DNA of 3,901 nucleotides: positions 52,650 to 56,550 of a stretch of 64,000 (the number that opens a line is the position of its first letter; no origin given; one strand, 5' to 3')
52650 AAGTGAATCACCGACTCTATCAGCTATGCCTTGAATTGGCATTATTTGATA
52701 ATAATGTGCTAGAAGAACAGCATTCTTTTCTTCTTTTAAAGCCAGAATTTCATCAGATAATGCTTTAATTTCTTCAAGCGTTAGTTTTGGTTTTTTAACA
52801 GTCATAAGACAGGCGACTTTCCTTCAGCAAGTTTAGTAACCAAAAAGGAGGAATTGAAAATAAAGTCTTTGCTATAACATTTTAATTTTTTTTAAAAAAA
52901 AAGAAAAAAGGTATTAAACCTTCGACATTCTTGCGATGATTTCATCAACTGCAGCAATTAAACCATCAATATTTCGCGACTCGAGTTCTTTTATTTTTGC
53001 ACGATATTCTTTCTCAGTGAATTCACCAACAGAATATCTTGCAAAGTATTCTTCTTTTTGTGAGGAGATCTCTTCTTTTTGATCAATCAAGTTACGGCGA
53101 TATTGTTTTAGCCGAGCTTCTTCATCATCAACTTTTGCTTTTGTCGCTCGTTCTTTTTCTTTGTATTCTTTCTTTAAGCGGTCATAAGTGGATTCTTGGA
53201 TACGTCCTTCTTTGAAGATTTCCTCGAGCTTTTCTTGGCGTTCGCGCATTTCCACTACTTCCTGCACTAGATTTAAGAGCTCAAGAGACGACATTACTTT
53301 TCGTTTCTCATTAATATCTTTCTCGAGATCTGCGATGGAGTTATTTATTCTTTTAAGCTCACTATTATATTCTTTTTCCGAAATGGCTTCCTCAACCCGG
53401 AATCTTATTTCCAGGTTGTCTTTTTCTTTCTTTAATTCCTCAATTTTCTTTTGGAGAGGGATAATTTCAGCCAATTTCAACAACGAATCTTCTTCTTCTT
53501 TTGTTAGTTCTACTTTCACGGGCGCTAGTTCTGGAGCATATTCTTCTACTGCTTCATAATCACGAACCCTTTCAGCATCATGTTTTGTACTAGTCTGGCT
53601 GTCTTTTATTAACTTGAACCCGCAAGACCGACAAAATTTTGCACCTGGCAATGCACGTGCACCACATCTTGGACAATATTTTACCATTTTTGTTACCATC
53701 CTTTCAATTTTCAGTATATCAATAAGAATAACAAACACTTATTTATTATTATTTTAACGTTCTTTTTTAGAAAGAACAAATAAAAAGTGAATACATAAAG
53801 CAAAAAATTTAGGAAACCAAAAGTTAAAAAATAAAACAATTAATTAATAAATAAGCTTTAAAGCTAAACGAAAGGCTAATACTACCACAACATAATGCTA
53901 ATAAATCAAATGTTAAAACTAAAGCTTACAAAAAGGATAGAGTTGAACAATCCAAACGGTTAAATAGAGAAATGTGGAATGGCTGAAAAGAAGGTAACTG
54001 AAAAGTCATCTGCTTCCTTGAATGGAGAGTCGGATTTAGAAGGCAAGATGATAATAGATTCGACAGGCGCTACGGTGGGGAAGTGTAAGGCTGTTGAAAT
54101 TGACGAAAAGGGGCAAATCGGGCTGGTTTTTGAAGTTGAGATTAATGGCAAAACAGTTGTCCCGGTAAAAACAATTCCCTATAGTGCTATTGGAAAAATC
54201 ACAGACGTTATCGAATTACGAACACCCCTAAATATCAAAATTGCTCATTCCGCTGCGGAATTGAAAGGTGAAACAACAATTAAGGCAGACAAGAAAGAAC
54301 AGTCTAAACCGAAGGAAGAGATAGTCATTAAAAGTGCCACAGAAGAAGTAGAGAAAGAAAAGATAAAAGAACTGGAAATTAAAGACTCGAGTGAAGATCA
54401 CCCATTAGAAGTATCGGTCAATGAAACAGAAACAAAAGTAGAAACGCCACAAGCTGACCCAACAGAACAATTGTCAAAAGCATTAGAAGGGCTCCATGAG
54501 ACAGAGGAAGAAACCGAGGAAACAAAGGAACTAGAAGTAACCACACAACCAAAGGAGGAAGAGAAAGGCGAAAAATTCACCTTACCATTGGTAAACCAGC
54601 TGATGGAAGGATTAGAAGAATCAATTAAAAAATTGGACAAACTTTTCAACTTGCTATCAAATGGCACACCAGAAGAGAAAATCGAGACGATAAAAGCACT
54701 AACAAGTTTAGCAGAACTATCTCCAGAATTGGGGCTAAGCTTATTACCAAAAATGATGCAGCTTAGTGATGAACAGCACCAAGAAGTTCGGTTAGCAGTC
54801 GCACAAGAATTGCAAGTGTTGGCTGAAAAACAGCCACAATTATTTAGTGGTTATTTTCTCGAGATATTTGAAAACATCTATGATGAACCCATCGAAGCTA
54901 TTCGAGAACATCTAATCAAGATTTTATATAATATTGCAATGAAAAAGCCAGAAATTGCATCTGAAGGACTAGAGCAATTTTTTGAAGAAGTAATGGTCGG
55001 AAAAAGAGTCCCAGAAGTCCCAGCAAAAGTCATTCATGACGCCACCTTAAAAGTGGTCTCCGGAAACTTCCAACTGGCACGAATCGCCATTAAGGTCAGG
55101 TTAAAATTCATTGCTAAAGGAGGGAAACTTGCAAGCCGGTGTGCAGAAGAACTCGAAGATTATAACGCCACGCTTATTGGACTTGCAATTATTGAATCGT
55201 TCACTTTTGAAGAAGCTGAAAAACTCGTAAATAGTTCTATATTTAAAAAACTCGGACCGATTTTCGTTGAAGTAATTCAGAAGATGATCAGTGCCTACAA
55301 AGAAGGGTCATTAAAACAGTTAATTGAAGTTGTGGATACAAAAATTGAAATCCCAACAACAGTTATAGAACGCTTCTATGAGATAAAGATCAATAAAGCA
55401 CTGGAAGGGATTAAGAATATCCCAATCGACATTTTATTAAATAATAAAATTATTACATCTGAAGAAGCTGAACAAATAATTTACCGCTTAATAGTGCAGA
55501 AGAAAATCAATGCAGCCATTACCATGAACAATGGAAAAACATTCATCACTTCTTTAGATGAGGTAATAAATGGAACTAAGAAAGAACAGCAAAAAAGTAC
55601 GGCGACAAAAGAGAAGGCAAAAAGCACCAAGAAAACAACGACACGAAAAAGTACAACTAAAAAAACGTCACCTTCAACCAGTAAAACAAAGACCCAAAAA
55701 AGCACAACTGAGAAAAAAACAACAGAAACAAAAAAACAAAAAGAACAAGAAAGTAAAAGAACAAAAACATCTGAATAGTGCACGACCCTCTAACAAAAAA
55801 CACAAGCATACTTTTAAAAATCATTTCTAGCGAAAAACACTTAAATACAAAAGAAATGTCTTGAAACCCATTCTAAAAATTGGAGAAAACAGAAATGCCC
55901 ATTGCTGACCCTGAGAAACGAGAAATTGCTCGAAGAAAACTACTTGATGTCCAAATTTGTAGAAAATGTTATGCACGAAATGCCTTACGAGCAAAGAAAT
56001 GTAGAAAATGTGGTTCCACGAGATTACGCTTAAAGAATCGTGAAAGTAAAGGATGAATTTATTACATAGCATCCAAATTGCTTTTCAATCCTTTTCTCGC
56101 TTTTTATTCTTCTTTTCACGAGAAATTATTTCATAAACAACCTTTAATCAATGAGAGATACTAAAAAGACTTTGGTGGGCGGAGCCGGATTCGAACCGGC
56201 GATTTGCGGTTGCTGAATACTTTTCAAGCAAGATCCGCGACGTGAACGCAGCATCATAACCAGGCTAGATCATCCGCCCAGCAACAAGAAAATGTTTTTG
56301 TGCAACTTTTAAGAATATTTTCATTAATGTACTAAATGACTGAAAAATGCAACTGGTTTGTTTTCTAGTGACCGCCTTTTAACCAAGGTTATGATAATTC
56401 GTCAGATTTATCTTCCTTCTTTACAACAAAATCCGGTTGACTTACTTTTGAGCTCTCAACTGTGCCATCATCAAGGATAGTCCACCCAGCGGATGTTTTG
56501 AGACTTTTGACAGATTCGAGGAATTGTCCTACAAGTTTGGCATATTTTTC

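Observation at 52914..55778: Divergent zinc-ribbon coiled-coil and PRC-barrel/helical-repeat pair: candidate uncharacterised division or cytoskeletal module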

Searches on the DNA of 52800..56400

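Call 84: search_rna_families(source=window, start=52800, end=56400, threshold=evalue, max_evalue=1)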
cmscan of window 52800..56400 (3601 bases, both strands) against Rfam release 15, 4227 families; matches with E-value up to 1: 1.
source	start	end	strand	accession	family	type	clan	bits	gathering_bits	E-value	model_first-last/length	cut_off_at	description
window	56176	56279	-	RF00005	tRNA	Gene; tRNA;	CL00001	45.8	29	7.9e-08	1-71/71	no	tRNA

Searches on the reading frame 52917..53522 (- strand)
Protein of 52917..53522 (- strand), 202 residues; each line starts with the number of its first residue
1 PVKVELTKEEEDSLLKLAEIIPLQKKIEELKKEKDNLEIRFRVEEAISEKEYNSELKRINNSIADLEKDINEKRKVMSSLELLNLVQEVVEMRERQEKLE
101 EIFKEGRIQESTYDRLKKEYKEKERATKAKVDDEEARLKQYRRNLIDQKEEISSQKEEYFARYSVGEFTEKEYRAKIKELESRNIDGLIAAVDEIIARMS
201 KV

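Call 48: search_protein_representatives(alignment_id=A4)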
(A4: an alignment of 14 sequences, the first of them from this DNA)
Query: 14 sequences, 202 profile positions. Proteins with E-value up to 0.001 (for the whole library): 35; up to 1e-10: 6; up to 1e-30: 2. The best 35 are listed.
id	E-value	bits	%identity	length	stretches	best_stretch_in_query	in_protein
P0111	2.9e-96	337.5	-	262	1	2-202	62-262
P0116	8.0e-44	166.3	-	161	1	1-103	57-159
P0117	5.3e-29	117.9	-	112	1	129-202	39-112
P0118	3.1e-18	82.7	-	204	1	4-187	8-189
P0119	7.8e-16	74.9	-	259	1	5-190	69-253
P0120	5.2e-15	72.2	-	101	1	2-47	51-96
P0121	8.5e-09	51.9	-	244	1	11-192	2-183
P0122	3.2e-08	50.1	-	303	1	19-182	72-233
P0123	6.0e-08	49.2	-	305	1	24-182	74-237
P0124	1.7e-07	47.7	-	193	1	30-184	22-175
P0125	5.1e-07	46.1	-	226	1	8-196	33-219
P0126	5.4e-07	46.0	-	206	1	6-183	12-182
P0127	7.5e-07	45.6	-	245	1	51-182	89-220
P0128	2.0e-06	44.2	-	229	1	14-183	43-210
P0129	2.5e-06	43.8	-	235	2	85-184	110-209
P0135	7.6e-05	39.0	-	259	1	39-200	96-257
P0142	3.2e-04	37.0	-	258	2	40-182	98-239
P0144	4.4e-04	36.5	-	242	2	92-183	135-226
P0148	9.7e-04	35.4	-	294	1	23-181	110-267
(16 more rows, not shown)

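Call 51: search_protein_families(library=pfam, alignment_id=A5, max_evalue=1)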
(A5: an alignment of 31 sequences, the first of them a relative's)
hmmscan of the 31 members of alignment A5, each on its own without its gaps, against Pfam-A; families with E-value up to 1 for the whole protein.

A. member 1, P0118 (204 aa): 4 families
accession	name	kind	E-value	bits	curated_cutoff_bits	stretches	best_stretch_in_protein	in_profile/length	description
PF06956.16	RtcR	-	0.067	13.1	23.1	1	147-195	134-182/183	Regulator of RNA terminal phosphate cyclase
PF19312.4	NtrY_N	-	0.19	11.5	23.2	1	102-179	147-223/291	NtrY N-terminal region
PF22666.2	Glyco_hydro_2_N2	-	0.24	11.9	27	0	103-129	21-47/167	Glycosyl hydrolase 2 galactose-binding domain-like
PF09851.14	SHOCT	-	0.67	10.2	27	1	164-182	9-27/28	Short C-terminal domain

B. families by the number of members that match (of 31 scanned): 244 families (the first 25 are shown)
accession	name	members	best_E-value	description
PF18822.6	CdvA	18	4.4e-06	CdvA-like coiled-coil domain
PF13240.11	Zn_Ribbon_1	13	6.7e-10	zinc-ribbon domain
PF12773.13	DZR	13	2.5e-09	Double zinc ribbon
PF05120.17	GvpG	12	6.7e-08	Gas vesicle protein G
PF13248.11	Zn_ribbon_3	12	1e-07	zinc-ribbon domain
PF17032.10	Zn_ribbon_15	11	1.7e-06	zinc-ribbon family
PF24460.1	DUF7575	11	3.3e-06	Domain of unknown function (DUF7575)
PF09851.14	SHOCT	9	3.2e-08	Short C-terminal domain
PF18912.6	DZR_2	9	0.00015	Double zinc ribbon domain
PF10571.15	UPF0547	6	4.4e-05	Uncharacterised protein family UPF0547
PF14803.11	Zn_ribbon_Nudix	6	0.00075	Nudix N-terminal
PF04513.17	Baculo_PEP_C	5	0.0021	Baculovirus polyhedron envelope protein, PEP, C terminus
PF08702.15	Fib_alpha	4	0.0014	Fibrinogen alpha/beta chain family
PF24463.1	DUF7577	4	0.0062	Domain of unknown function (DUF7577)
PF16888.10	YwqH-like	4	0.015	YwqH-like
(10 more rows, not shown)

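Call 52: find_encoding_contigs(protein=P0119, flank=6000, max_places=3)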
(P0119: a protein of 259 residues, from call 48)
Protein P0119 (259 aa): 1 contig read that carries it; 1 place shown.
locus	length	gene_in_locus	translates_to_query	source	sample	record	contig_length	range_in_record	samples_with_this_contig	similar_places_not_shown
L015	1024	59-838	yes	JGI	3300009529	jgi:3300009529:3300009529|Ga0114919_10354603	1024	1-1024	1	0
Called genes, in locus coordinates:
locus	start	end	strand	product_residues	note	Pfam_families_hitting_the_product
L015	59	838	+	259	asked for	PF18822:CdvA (weak)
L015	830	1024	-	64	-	?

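Call 53: find_encoding_contigs(protein=P0118, flank=6000, max_places=3)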
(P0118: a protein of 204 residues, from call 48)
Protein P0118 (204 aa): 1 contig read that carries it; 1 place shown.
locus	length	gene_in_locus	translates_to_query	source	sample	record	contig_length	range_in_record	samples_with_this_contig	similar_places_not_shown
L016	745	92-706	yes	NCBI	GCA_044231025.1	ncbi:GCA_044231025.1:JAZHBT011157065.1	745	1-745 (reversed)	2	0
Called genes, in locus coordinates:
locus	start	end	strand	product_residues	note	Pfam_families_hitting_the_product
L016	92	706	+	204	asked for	-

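Call 54: list_cluster_members(proteins=[P0121, P0122, P0125, P0127, P0128, P0135, P0142, P0144, P0148, P0124])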
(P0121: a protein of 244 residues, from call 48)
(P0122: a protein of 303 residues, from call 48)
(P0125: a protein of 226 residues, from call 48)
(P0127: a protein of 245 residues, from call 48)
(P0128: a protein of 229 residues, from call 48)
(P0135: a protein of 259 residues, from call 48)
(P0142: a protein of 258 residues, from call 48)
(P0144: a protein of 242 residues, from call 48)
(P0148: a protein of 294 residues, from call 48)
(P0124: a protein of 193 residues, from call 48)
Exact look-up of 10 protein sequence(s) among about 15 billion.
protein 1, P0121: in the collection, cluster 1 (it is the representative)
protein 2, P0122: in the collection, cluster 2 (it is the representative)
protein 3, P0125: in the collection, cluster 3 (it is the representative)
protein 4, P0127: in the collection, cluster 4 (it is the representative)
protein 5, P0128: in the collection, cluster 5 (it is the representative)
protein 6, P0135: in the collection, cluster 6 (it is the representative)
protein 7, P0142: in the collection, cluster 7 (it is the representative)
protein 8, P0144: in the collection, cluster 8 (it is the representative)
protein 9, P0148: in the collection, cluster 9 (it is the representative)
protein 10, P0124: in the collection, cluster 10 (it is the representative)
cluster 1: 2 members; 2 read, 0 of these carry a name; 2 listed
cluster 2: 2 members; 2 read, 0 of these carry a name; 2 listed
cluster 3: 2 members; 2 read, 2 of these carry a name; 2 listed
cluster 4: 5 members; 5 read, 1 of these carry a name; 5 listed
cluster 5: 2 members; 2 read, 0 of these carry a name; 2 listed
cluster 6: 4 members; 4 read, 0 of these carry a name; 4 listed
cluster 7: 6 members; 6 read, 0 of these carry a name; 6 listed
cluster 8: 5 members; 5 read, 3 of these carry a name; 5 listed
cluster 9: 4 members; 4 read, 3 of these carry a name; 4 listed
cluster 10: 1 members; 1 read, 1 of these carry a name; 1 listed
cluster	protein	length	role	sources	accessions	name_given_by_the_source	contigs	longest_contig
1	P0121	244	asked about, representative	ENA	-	-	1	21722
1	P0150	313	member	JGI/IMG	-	-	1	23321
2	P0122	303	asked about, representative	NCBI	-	-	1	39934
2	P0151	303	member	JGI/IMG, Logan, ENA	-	-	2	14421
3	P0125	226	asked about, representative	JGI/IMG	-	hypothetical protein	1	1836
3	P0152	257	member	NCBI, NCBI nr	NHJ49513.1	MAG: hypothetical protein FK733_17115 [Asgard group archaeon] | hypothetical protein [Asgard group archaeon]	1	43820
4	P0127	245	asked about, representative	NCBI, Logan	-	-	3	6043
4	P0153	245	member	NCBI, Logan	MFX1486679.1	MAG: zinc-ribbon domain-containing protein [Promethearchaeota archaeon]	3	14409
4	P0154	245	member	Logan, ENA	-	-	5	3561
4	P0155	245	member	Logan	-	-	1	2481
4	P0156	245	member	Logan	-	-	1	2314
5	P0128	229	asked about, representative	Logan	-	-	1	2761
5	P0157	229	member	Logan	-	-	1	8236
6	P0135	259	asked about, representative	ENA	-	-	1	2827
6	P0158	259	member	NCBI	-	-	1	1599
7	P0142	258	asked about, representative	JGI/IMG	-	-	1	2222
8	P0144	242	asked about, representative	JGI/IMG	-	uncharacterized Zn finger protein (UPF0148 family)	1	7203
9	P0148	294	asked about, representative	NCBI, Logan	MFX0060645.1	MAG: zinc-ribbon domain-containing protein [Candidatus Hermodarchaeota archaeon]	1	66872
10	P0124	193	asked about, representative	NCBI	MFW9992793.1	MAG: hypothetical protein ACFFD4_12160 [Candidatus Odinarchaeota archaeon]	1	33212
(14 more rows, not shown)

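Call 55: find_encoding_contigs(protein=P0148, flank=5000, max_places=1)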
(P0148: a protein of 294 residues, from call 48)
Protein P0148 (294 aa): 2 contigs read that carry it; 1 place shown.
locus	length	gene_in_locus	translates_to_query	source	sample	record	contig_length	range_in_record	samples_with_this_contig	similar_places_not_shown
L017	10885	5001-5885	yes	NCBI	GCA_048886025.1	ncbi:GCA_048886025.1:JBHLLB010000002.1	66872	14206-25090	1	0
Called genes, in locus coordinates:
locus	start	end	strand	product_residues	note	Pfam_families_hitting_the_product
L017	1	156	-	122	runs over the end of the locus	-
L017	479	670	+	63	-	PF04758:Ribosomal_S30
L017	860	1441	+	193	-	-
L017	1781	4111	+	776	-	PF00708:Acylphosphatase, PF07503:zf-HYPF, PF01300:Sua5_yciO_yrdC, PF17788:HypF_C, PF00814:TsaD (faint), PF22521:HypF_C_2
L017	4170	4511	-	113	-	PF20586:DUF6788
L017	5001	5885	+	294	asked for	PF13240:Zn_Ribbon_1 (weak)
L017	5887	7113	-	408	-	-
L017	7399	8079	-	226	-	PF03587:EMG1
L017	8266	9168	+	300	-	PF13181:TPR_8 (faint), PF24885:TPR_NPHP3, PF00515:TPR_1 (faint), PF07719:TPR_2 (faint), PF13176:TPR_7 (faint), PF13374:TPR_10 (weak), PF13424:TPR_12 (weak)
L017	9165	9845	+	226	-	PF00696:AA_kinase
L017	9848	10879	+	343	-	-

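Call 56: find_encoding_contigs(protein=P0124, flank=5000, max_places=1)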
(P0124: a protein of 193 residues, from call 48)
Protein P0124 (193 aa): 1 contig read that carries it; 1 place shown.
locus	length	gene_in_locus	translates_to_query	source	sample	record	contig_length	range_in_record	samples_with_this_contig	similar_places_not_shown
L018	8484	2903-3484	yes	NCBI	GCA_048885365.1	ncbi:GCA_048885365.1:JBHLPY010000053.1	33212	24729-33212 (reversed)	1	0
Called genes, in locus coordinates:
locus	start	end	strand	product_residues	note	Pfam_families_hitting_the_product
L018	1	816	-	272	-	PF01408:GFO_IDH_MocA, PF03807:F420_oxidored (faint), PF22725:GFO_IDH_MocA_C3 (weak)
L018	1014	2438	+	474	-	PF02878:PGM_PMM_I, PF02879:PGM_PMM_II, PF02880:PGM_PMM_III, PF00408:PGM_PMM_IV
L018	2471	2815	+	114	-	PF03091:CutA1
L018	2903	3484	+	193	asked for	-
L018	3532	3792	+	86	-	-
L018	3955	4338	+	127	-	-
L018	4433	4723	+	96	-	-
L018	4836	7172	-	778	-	PF02384:N6_Mtase, PF07669:Eco57I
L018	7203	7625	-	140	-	-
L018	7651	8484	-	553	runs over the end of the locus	PF08323:Glyco_transf_5, PF20706:GT4-conflict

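Call 57: find_encoding_contigs(protein=P0152, flank=5000, max_places=1)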
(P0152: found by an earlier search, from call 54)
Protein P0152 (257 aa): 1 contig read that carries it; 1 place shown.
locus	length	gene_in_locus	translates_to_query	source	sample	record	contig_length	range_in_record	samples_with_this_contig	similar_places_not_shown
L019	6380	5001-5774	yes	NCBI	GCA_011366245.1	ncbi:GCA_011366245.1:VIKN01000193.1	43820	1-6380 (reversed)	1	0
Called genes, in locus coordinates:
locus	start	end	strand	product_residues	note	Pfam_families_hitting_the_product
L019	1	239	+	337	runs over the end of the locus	PF00466:Ribosomal_L10, PF17777:RL10P_insert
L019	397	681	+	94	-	-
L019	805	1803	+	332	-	-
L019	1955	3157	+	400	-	-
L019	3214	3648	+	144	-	PF03479:PCC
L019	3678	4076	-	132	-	PF09845:OapC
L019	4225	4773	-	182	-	PF00252:Ribosomal_L16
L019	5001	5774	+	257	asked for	PF13240:Zn_Ribbon_1 (weak)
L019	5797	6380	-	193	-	PF01022:HTH_5 (faint), PF01047:MarR (faint), PF13545:HTH_Crp_2 (faint), PF24266:HTH_HVO_0163_N (faint), PF12802:MarR_2 (weak), PF12840:HTH_20 (weak), PF13412:HTH_24 (weak)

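Call 58: search_protein_families(library=pfam, proteins=[L018:3532-3792:+, L018:3955-4338:+, L018:4433-4723:+, L017:5887-7113:-, L017:4170-4511:-, L019:1955-3157:+, L019:805-1803:+, L017:860-1441:+], max_evalue=0.1)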
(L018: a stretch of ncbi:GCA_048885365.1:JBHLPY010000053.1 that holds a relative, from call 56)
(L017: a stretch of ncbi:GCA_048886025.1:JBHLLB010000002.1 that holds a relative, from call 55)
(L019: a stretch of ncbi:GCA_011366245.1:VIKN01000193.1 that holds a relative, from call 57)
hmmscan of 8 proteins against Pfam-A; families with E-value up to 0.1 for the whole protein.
L018:3532-3792:+ (86 aa): 2 families
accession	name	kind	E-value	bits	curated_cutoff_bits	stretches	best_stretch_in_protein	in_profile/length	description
PF04434.22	SWIM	-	8.8e-05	22.4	19.6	1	23-54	3-30/38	SWIM zinc finger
PF02957.21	TT_ORF2-like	-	0.055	13.9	24.3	1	35-51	17-33/53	TT viral ORF2-like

L018:3955-4338:+ (127 aa): 0 families

L018:4433-4723:+ (96 aa): 1 family
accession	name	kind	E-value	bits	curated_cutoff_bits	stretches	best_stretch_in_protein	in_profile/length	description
PF10280.14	Med11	-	0.053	14.4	26.9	1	3-52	54-78/120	Mediator complex protein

L017:5887-7113:- (408 aa): 1 family
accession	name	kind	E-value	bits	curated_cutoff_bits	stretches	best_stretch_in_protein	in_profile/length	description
PF12699.13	phiKZ_IP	-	0.03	14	27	1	358-398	302-342/387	phiKZ-like phage internal head proteins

L017:4170-4511:- (113 aa): 1 family
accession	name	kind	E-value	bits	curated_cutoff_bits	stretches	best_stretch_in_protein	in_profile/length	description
PF20586.3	DUF6788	-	8.7e-08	32.7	27.2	1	3-36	25-59/103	Family of unknown function (DUF6788)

L019:1955-3157:+ (400 aa): 3 families
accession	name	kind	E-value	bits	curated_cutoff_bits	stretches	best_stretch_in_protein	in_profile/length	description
PF20570.3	DUF6779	-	0.019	16.1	28.1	0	106-139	61-94/108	Domain of unknown function (DUF6779)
PF09730.14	BicD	-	0.026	13.1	27.9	1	86-130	340-386/718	Microtubule-associated protein Bicaudal-D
PF04102.17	SlyX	-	0.074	14.1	30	0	110-151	25-65/67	SlyX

L019:805-1803:+ (332 aa): 5 families
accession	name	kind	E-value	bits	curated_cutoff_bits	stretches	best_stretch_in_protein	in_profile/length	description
PF13200.12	DUF4015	-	0.00054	19.6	27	1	38-150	30-153/313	Putative glycosyl hydrolase domain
PF14883.12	GHL13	-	0.0094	15.5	27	1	103-209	111-214/324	Hypothetical glycosyl hydrolase family 13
PF02638.21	GHL10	-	0.012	15.2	27.9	1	93-219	112-230/311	Glycosyl hydrolase-like 10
PF00135.34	COesterase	-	0.08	12.3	27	0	9-80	279-349/515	Carboxylesterase family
PF01496.24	V_ATPase_I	-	0.099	11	30.7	0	52-85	347-380/815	V-type ATPase 116kDa subunit family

L017:860-1441:+ (193 aa): 0 families
